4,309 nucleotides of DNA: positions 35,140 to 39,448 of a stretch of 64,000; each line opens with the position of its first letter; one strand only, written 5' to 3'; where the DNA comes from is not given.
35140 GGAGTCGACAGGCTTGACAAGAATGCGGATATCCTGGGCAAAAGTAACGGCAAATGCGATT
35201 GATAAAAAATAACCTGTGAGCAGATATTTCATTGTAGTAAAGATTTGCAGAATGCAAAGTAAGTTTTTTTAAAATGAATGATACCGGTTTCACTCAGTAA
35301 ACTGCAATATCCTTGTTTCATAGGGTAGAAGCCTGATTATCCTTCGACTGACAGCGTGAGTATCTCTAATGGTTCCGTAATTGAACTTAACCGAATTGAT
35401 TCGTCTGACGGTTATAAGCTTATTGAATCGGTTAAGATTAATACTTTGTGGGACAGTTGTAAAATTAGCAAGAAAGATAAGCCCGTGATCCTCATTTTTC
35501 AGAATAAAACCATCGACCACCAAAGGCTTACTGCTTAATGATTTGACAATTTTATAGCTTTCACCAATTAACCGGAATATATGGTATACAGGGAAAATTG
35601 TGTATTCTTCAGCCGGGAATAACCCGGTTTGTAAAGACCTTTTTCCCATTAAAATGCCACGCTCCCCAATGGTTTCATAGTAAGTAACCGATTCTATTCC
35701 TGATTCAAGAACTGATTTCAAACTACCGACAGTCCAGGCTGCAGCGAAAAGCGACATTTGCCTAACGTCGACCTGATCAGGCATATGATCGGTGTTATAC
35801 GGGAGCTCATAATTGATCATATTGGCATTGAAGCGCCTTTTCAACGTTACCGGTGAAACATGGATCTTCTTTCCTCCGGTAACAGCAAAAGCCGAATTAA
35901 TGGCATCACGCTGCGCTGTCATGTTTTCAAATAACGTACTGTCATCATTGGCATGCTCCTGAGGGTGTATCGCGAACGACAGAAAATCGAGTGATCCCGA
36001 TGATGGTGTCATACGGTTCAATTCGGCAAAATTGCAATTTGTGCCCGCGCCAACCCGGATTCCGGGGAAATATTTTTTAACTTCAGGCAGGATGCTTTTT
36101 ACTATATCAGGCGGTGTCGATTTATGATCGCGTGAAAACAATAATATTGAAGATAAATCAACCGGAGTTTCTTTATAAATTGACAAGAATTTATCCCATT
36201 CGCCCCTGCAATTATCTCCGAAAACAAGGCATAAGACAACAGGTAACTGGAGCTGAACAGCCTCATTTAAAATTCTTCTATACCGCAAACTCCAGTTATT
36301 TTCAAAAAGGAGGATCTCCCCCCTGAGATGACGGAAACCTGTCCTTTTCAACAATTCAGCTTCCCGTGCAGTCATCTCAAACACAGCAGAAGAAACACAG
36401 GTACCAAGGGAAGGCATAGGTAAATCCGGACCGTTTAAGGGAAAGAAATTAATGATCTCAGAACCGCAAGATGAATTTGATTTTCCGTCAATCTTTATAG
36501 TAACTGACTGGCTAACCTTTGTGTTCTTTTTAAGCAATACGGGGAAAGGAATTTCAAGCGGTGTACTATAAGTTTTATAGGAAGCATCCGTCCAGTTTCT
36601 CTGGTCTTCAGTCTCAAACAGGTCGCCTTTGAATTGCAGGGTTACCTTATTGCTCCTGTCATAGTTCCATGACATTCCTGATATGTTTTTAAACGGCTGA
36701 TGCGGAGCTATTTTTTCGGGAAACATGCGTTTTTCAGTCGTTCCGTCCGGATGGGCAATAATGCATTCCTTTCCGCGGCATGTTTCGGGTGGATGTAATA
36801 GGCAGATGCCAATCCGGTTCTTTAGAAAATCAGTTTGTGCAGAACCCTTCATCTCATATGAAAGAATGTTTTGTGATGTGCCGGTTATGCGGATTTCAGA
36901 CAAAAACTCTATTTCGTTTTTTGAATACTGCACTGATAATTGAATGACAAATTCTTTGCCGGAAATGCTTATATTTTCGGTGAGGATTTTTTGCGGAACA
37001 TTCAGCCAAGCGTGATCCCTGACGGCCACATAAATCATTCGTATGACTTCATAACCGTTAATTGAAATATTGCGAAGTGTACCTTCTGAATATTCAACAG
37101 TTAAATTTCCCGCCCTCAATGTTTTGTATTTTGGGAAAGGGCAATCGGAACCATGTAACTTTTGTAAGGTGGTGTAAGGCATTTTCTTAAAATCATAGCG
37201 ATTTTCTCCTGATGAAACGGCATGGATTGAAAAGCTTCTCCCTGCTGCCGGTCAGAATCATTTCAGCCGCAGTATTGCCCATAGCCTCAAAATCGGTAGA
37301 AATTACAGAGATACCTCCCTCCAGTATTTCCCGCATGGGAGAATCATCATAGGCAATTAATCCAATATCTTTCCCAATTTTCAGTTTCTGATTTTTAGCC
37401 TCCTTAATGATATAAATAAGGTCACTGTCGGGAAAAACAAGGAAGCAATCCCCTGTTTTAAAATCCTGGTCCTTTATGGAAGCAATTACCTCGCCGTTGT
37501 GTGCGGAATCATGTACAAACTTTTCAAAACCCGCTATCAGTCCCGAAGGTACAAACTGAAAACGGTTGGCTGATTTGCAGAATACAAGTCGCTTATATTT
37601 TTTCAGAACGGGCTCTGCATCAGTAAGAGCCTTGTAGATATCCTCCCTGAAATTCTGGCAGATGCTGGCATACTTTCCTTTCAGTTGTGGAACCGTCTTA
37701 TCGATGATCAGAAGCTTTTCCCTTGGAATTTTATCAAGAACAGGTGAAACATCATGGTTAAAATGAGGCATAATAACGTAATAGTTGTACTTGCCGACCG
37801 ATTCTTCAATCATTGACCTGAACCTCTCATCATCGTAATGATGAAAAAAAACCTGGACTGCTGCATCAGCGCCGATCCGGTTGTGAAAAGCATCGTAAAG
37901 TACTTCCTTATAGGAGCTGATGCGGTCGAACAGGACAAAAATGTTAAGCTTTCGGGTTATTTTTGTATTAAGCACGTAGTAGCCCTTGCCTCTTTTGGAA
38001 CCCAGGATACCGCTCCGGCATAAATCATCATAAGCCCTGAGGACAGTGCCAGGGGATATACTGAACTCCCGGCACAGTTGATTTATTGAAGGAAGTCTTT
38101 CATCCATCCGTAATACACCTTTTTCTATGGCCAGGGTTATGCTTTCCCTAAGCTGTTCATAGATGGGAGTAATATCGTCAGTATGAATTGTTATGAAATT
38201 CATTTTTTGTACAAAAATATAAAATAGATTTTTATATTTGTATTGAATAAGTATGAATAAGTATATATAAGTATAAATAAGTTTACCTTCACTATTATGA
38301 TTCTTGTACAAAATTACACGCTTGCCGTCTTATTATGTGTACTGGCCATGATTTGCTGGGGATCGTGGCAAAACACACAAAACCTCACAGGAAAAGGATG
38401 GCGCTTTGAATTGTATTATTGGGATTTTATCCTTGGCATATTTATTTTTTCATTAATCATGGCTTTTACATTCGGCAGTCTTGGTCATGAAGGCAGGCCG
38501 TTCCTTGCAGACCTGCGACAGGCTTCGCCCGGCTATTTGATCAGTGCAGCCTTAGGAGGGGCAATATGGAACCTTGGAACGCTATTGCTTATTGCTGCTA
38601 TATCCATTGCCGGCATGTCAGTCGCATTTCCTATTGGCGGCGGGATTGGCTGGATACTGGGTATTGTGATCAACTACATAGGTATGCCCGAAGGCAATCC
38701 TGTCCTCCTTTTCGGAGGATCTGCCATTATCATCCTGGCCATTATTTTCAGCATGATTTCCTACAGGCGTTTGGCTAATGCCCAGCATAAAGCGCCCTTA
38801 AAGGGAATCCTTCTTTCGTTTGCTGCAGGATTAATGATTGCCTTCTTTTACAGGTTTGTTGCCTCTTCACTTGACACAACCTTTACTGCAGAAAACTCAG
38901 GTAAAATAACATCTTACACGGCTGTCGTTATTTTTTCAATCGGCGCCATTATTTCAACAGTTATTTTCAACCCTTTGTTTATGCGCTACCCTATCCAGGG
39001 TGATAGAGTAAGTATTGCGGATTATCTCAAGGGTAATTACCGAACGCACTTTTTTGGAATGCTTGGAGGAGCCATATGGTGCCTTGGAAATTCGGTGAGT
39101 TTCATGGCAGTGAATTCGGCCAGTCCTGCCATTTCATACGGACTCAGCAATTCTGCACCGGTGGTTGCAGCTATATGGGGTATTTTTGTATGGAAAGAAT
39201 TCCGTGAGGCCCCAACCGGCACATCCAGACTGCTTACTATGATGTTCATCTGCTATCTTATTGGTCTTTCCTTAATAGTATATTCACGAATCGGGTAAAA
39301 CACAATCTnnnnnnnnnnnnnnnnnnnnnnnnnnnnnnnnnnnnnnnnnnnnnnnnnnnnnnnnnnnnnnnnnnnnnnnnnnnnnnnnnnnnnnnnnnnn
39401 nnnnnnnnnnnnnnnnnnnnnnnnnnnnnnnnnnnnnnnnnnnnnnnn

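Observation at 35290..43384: Candidate D-apiose release, uptake and oxidation locus built around a GH140-like enzyme, outside any SusC/SusD PUL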

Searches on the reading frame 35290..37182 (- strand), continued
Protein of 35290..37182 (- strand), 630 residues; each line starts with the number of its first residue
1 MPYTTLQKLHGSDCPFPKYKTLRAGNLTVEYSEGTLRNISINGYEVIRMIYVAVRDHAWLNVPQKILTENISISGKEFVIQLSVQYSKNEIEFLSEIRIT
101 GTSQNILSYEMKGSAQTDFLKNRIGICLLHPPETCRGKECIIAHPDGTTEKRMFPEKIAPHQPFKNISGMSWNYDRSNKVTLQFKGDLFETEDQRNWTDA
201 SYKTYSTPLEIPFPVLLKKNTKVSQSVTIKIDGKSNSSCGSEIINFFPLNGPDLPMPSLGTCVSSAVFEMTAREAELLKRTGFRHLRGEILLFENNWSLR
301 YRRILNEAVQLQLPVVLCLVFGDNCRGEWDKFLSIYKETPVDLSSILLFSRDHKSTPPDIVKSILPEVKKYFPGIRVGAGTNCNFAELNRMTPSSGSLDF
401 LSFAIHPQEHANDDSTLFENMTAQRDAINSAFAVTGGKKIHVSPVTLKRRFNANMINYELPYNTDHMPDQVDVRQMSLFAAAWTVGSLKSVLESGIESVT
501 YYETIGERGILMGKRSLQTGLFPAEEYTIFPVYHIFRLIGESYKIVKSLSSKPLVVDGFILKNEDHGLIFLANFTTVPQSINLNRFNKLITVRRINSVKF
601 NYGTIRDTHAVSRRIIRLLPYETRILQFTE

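Call 91: predict_structure(alignment_id=A1)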
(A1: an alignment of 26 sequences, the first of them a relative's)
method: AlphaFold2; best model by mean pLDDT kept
length: 630 residues; sequences in the alignment: 26
mean_pLDDT: 88.1   pTM: 0.90
mean pLDDT of the five models: 88.1, 87.8, 86.5, 86.4, 85.4
residues with pLDDT >= 90: 369; 70-90: 211; 50-70: 49; < 50: 1
segments of 3 or more residues with pLDDT < 50: none
pLDDT, mean of each block of 10 residues (from residue 1): 87 87 91 91 87 87 93 93 95 96 95 93 85 87 91 79 80 88 77 59 70 82 93 66 89 95 86 91 94 91 95 97 95 94 97 93 94 95 87 85 84 84 88 88 91 86 74 92 97 95 89 72 84 93 94 94 95 95 91 90 68 87 92
secondary structure, 60 per line:
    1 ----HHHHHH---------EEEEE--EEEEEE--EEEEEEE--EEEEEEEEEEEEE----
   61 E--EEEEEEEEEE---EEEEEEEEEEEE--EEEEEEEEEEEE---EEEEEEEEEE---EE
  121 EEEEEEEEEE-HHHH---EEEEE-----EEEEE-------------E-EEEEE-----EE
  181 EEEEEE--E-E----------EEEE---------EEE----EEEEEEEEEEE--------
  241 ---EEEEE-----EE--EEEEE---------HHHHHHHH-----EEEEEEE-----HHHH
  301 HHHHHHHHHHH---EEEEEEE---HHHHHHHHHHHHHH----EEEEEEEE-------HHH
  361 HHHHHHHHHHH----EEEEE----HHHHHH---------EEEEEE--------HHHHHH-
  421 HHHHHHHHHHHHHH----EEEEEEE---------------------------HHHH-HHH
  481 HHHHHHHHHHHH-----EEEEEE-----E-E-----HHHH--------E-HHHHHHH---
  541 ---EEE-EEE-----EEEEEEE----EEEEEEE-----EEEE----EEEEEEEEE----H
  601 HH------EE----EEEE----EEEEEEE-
elements in order: H5-10 E20-24 E27-32 E35-41 E44-56 E64-73 E77-88 E91-102 E106-115 E119-130 H132-135 E139-143 E149-153 E169-173 E179-186 E202-205 E215-217 E222-232 E244-248 E258-262 H272-279 E285-291 H297-311 E315-321 H325-338 E343-350 H358-371 E376-380 H385-390 E400-405 H414-419 H421-434 E439-445 H473-476 H478-492 E498-503 H517-520 H531-537 E544-546 E548-550 E556-562 E567-573 E579-582 E587-595 E615-618 E623-629

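Call 93: fold_search(model_id=the predicted structure, library=pdb)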
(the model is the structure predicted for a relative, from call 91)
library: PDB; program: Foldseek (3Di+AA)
matches with E <= 10: 1304; with E <= 0.001: 213
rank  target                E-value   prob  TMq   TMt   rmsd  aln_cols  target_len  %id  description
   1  4fnt_A                3.1e-14  1.00  0.25  0.22  20.6       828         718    8  Crystal structure of GH36 alpha-galactosidase AgaA A355E D548N from Geobacillus stearothermophilus in complex with raf (released 2012-10-03)
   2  4qaw_A                1.4e-12  1.00  0.40  0.46   6.2       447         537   13  Structure of modular Xyn30D from Paenibacillus barcinonensis (released 2014-10-08)
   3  4qaw_H                1.9e-12  1.00  0.40  0.47   6.0       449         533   13  Structure of modular Xyn30D from Paenibacillus barcinonensis (released 2014-10-08)
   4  4qaw_E                3.3e-12  1.00  0.41  0.47   6.0       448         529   13  Structure of modular Xyn30D from Paenibacillus barcinonensis (released 2014-10-08)
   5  5xfm_B                4.2e-12  1.00  0.32  0.32  18.8       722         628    9  Crystal structure of beta-arabinopyranosidase (released 2018-02-28)
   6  8k7u_C                4.4e-12  1.00  0.23  0.22  21.0       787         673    8  the alpha-galactosidase 5 with Cacl2 (released 2024-07-31)
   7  3kl0_C                4.9e-12  1.00  0.39  0.59   6.8       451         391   12  Crystal structure of the glucuronoxylan xylanohydrolase XynC from Bacillus subtilis (released 2010-12-08)
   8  8x1b                  8.1e-12  1.00  0.26  0.25  18.0       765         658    9  Cryo-EM structure of FpGalactosaminidase from Flavonifractor plautii in apo state (released 2024-11-13)
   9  3kl3_B                8.6e-12  1.00  0.41  0.61   6.3       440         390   12  Crystal structure of Ligand bound XynC (released 2010-12-08)
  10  3gtn_A                8.6e-12  1.00  0.41  0.60   6.1       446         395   12  Crystal Structure of XynC from Bacillus subtilis 168 (released 2009-04-28)
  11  3kl0_A                9.1e-12  1.00  0.40  0.59   6.7       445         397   12  Crystal structure of the glucuronoxylan xylanohydrolase XynC from Bacillus subtilis (released 2010-12-08)
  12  9ayu_A                1.0e-11  1.00  0.24  0.23  18.7       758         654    8  Structure of the A type blood alpha-D-galactosamine galactosaminidase D463A mutant from Flavonifractor plautii (released 2024-12-18)
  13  3kl0_D                1.8e-11  1.00  0.40  0.60   6.5       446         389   12  Crystal structure of the glucuronoxylan xylanohydrolase XynC from Bacillus subtilis (released 2010-12-08)
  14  3gtn_B                1.9e-11  1.00  0.40  0.60   6.3       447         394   12  Crystal Structure of XynC from Bacillus subtilis 168 (released 2009-04-28)
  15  4qaw_C                4.1e-11  1.00  0.40  0.47   5.9       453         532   12  Structure of modular Xyn30D from Paenibacillus barcinonensis (released 2014-10-08)
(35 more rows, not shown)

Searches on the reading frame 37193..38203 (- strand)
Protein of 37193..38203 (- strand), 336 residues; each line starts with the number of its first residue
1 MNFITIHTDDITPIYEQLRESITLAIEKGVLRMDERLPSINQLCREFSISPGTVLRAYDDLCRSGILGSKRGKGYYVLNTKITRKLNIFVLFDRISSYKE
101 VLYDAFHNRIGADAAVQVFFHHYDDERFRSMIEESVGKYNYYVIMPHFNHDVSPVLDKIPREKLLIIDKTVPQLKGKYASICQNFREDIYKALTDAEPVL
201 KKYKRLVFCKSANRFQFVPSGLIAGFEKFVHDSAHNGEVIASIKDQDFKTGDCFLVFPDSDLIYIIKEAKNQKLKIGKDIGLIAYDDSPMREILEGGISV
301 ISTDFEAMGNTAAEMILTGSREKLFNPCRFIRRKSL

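Call 3: search_protein_families(library=pfam, proteins=[window:37193-38203:-], max_evalue=0.01)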
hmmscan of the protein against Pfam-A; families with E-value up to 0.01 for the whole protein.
window:37193-38203:- (336 aa): 4 families
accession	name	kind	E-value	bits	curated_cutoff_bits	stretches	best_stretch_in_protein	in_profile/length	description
PF00392.27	GntR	-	3.3e-11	43.1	27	1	15-77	2-64/64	Bacterial regulatory proteins, gntR family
PF13377.12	Peripla_BP_3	-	3e-08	34.4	26.5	1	253-319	78-144/167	Periplasmic binding protein-like domain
PF14502.12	HTH_41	-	0.00022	21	25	1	35-65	4-34/48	Helix-turn-helix domain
PF13412.12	HTH_24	-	0.0068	16.4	21.9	0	39-66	19-46/48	Winged helix-turn-helix DNA-binding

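Call 4: search_protein_families(library=ncbifam, proteins=[window:37193-38203:-], max_evalue=0.01)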
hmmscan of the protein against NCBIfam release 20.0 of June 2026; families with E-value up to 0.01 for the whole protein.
window:37193-38203:- (336 aa): 24 families
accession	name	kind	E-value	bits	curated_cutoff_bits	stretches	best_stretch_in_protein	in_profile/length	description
NF052282.1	PLP_TF_PdxR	equivalog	3.2e-16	59.4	320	1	13-83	1-71/448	MocR-like pyridoxine biosynthesis transcription factor PdxR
NF047563.1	modulin_PmtR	equivalog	6.8e-13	48.7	200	1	6-80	5-79/125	PSM export ABC transporter transcriptional regulator PmtR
NF052286.1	ecto_TF_EhuR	exception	3.6e-12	45.6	480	1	12-84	10-82/458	MocR-like ectoine utilization transcription factor EhuR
NF008491.0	PRK11402.1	subfamily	1.7e-11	44.1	269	1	10-86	8-84/243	GntR family transcriptional regulator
NF052281.1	rhizopine_MocR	equivalog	4.2e-10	38.9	650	1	2-84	7-89/479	rhizopine catabolism transcriptional regulator MocR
TIGR02404.1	trehalos_R_Bsub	equivalog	9.3e-10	38.5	211.95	1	15-101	2-83/233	trehalose operon repressor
TIGR02018.2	his_ut_repres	equivalog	1.4e-09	37.7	220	1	15-85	1-71/226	histidine utilization transcriptional repressor HutC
NF052290.2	MocR_like_YczR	exception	1.5e-09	37.1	487.4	1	10-78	17-84/458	MocR-like transcription factor YczR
NF041547.1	GntR_LSA1692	equivalog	1.8e-09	37.6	275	1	14-81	2-69/233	GntR family transcriptional regulator, LSA1692 subfamily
NF053730.1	TransRegRv1152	equivalog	2.3e-08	34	170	1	3-77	6-80/120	Rv1152 family transcriptional regulator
NF007292.0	PRK09764.1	equivalog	2.8e-08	33.2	281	1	12-104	4-90/240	GntR family transcriptional regulator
TIGR02325.1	C_P_lyase_phnF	equivalog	6.6e-08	32.4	156.8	1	12-87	7-82/238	phosphonate metabolism transcriptional regulator PhnF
NF011575.0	PRK14999.1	equivalog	5.4e-07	29.1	424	1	12-83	11-82/241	histidine utilization repressor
NF052285.1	GABA_TF_GabR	exception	1.8e-05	23.7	600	1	15-79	1-65/456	MocR-like transcriptional regulator GabR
NF007741.0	PRK10421.1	equivalog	3.4e-05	23.3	311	1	16-81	10-75/262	transcriptional regulator LldR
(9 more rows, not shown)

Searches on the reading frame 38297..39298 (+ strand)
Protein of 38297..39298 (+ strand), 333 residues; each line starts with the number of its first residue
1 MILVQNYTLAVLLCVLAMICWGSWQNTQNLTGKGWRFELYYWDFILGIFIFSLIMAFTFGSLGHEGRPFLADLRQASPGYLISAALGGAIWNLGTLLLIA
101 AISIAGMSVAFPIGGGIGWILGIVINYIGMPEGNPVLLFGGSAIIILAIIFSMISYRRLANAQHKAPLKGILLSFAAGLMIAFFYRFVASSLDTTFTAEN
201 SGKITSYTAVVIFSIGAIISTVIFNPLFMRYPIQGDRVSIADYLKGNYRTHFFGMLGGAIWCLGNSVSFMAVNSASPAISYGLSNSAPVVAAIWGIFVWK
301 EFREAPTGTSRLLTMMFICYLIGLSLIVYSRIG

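Call 3: search_protein_families(library=pfam, proteins=[window:38297-39298:+], max_evalue=0.01)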
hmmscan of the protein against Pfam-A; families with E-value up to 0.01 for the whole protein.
window:38297-39298:+ (333 aa): 3 families
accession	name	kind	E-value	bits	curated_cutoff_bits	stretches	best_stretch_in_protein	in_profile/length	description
PF07168.17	Ureide_permease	-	1.1e-22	80.8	27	2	161-328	189-357/359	Ureide permease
PF06800.18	Sugar_transport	-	2.1e-08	34.3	26.3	1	14-304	3-256/280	Sugar transport protein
PF07857.17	TMEM144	-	1.1e-05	25.1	26.2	1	172-329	179-330/332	Transmembrane family, TMEM144 of transporters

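Call 4: search_protein_families(library=ncbifam, proteins=[window:38297-39298:+], max_evalue=0.01)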
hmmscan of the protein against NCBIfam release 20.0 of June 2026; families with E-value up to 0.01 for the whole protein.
window:38297-39298:+ (333 aa): 1 family
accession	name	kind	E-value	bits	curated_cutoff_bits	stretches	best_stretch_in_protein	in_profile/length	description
TIGR00776.1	RhaT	subfamily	1.8e-08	33.9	319.6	2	11-221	3-198/290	RhaT/GlcU family sugar-proton symporter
